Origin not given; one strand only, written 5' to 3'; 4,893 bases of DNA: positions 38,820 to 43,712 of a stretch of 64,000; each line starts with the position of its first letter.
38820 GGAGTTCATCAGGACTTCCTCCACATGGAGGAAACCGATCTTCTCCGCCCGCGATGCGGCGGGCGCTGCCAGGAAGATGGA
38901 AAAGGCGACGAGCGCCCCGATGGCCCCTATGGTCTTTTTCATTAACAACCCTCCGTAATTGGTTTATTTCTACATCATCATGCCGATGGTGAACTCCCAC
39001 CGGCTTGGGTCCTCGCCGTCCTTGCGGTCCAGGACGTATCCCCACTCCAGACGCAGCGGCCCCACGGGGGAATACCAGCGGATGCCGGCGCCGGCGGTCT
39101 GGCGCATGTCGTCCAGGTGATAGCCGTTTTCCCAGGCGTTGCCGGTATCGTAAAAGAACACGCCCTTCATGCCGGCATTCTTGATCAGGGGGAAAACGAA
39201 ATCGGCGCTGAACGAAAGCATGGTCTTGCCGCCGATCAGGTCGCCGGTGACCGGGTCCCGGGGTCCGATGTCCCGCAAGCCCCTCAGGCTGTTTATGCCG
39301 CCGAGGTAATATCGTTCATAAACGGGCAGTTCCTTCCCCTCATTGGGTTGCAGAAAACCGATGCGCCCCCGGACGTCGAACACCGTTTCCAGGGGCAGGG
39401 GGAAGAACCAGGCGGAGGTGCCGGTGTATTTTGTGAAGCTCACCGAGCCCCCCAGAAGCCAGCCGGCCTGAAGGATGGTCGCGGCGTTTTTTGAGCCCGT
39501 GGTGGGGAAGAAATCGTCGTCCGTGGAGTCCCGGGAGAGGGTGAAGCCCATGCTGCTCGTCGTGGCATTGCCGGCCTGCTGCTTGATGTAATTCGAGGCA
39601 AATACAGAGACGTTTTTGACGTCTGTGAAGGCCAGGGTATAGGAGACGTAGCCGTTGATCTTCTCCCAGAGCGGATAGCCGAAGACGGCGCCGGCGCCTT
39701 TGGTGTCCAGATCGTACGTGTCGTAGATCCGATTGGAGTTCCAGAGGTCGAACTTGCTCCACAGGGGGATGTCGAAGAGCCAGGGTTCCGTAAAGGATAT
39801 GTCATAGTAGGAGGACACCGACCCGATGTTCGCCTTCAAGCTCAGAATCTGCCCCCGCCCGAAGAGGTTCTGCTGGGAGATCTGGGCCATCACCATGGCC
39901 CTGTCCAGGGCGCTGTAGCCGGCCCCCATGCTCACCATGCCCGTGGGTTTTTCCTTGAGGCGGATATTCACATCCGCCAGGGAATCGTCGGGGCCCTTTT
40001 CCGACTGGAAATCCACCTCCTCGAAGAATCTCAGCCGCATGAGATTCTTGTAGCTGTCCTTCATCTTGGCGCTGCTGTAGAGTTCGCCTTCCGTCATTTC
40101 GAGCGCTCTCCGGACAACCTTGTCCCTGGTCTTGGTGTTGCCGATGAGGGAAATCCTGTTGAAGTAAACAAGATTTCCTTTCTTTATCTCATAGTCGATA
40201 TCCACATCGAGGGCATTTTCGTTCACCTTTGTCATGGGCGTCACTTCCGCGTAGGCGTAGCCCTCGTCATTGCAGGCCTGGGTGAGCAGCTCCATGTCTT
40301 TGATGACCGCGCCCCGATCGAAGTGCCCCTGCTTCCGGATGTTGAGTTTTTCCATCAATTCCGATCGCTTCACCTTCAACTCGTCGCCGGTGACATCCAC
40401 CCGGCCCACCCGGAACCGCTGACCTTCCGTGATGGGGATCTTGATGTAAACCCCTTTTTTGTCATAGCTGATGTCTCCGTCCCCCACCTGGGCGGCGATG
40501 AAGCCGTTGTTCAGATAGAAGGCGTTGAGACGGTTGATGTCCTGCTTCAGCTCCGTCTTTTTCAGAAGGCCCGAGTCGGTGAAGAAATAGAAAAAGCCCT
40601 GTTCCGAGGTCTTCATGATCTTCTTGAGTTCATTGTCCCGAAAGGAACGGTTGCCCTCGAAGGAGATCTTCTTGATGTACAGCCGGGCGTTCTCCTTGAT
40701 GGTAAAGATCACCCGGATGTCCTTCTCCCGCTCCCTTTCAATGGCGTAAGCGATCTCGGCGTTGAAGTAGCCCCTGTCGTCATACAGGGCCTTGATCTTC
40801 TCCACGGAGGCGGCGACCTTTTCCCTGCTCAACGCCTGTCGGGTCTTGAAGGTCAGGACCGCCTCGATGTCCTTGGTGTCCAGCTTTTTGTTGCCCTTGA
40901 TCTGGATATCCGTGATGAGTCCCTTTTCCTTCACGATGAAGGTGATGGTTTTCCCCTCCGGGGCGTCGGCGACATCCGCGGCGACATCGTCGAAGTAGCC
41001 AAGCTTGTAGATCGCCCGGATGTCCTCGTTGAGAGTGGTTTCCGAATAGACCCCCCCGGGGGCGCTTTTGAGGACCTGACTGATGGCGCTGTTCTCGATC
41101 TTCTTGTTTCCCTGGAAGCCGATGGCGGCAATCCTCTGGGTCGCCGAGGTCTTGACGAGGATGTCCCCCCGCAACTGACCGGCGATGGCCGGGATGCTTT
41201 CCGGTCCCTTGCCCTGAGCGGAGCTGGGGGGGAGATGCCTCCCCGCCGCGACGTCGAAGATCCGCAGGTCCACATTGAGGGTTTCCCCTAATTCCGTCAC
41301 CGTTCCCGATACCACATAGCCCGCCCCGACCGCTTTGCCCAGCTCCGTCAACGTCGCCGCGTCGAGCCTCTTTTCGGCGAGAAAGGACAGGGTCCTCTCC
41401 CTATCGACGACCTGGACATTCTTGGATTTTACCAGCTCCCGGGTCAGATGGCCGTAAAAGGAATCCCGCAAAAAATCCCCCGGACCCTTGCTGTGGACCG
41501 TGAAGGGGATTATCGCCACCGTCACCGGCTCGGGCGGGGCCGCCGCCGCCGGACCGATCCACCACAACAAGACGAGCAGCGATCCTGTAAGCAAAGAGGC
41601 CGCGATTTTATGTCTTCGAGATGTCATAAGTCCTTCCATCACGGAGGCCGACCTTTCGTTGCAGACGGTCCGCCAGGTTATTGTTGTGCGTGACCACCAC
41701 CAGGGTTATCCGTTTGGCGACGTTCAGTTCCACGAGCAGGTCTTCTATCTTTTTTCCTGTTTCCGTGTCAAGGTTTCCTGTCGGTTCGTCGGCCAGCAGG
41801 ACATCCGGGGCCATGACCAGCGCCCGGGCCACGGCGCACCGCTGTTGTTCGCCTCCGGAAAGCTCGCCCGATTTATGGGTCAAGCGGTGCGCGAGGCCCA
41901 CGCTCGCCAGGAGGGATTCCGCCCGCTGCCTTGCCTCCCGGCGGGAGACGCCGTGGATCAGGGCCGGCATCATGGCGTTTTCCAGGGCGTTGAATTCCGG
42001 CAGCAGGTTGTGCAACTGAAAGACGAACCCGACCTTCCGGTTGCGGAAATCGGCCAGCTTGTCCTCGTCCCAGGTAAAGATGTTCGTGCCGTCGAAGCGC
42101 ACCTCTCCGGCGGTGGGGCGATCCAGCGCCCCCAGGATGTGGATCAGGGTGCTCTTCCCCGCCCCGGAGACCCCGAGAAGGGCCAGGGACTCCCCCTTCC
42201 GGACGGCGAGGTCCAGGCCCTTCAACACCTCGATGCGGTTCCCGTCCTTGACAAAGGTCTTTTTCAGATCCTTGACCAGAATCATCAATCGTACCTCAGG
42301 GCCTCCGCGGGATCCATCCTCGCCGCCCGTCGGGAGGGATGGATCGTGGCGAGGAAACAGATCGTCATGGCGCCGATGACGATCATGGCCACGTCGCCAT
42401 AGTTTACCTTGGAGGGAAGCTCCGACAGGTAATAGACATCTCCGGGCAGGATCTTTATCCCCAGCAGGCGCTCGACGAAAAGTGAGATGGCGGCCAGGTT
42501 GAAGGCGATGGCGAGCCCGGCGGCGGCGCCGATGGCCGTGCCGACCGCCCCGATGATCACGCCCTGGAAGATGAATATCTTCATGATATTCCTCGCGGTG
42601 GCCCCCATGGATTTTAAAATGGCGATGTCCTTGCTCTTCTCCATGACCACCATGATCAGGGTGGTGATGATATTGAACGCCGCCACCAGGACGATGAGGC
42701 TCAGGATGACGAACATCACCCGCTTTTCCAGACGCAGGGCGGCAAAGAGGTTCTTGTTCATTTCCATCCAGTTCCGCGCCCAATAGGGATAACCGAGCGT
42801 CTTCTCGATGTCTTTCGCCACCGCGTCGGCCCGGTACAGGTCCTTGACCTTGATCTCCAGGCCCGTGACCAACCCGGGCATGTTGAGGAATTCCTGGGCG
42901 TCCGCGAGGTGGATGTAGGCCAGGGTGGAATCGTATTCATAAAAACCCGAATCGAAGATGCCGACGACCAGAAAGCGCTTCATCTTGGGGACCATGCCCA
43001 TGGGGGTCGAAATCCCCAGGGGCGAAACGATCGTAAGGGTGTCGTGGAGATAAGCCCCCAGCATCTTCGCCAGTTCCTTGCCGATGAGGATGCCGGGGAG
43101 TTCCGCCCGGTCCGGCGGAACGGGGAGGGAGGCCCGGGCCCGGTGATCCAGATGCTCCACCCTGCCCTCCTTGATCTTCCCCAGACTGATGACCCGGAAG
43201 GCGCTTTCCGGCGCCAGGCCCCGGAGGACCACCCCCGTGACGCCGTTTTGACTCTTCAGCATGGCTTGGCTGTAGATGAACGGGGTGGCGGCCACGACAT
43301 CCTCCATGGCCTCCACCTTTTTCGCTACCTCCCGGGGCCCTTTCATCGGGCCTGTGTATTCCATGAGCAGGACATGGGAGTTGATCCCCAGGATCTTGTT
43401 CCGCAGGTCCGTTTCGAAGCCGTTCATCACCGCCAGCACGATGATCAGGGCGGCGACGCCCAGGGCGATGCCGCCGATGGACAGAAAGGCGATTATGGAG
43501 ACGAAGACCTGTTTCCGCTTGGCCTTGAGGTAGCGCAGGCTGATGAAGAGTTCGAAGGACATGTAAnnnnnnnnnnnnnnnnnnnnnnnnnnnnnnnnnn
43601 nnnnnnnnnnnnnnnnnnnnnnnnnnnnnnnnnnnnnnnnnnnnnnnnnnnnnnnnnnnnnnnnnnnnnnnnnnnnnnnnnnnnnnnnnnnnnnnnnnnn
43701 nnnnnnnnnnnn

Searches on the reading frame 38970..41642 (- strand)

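Call 91: search_protein_families(library=pfam, proteins=[window:38970-41642:-], max_evalue=0.00001)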
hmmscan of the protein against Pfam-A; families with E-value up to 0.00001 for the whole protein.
window:38970-41642:- (890 aa): 3 families
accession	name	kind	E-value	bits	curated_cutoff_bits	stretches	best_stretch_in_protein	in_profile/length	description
PF07244.20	POTRA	-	1.7e-65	218.2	21.3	5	243-317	3-78/79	Surface antigen variable number repeat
PF01103.29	Omp85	-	4e-59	201.2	24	1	592-887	1-322/325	Omp85 superfamily domain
PF08479.16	POTRA_2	-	7.8e-12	45.3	24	0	243-294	3-54/76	POTRA domain, ShlB-type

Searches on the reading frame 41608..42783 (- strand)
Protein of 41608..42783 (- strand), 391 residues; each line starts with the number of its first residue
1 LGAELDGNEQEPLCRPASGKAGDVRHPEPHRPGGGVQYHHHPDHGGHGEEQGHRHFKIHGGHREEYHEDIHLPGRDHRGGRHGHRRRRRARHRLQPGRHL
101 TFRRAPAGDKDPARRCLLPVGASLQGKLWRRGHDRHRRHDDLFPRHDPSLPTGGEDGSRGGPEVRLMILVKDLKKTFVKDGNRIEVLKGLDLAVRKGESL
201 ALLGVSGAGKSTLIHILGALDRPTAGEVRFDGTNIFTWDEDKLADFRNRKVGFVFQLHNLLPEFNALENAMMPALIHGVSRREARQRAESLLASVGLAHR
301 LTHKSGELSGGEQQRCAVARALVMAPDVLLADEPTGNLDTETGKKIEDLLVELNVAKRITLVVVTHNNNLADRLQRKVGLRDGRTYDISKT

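Call 91: search_protein_families(library=pfam, proteins=[window:41608-42783:-], max_evalue=0.00001)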
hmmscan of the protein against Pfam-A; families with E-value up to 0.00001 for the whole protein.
window:41608-42783:- (391 aa): 1 family
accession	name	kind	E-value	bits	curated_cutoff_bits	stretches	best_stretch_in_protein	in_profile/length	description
PF00005.33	ABC_tran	-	1.6e-32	113.4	25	1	187-335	1-136/137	ABC transporter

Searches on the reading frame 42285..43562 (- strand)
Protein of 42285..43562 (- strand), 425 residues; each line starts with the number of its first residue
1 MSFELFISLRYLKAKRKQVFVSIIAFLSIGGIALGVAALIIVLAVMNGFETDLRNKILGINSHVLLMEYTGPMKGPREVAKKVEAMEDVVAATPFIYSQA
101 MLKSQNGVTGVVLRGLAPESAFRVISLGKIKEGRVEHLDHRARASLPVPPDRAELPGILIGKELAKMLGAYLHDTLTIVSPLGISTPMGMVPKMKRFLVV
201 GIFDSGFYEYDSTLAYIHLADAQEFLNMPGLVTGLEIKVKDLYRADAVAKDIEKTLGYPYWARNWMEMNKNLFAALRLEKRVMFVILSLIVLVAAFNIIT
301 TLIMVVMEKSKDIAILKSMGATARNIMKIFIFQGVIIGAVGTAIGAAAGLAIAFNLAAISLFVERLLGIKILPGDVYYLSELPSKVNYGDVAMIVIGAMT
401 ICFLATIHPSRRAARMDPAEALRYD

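Call 91: search_protein_families(library=pfam, proteins=[window:42285-43562:-], max_evalue=0.00001)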
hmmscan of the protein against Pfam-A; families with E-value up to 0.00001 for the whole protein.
window:42285-43562:- (425 aa): 2 families
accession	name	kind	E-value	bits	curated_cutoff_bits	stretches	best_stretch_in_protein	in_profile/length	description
PF12704.14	MacB_PCD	-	3.4e-17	63.8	27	1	26-254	2-206/207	MacB-like periplasmic core domain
PF02687.27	FtsX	-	5e-16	59.3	25.5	1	285-418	2-120/120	FtsX-like permease C-terminal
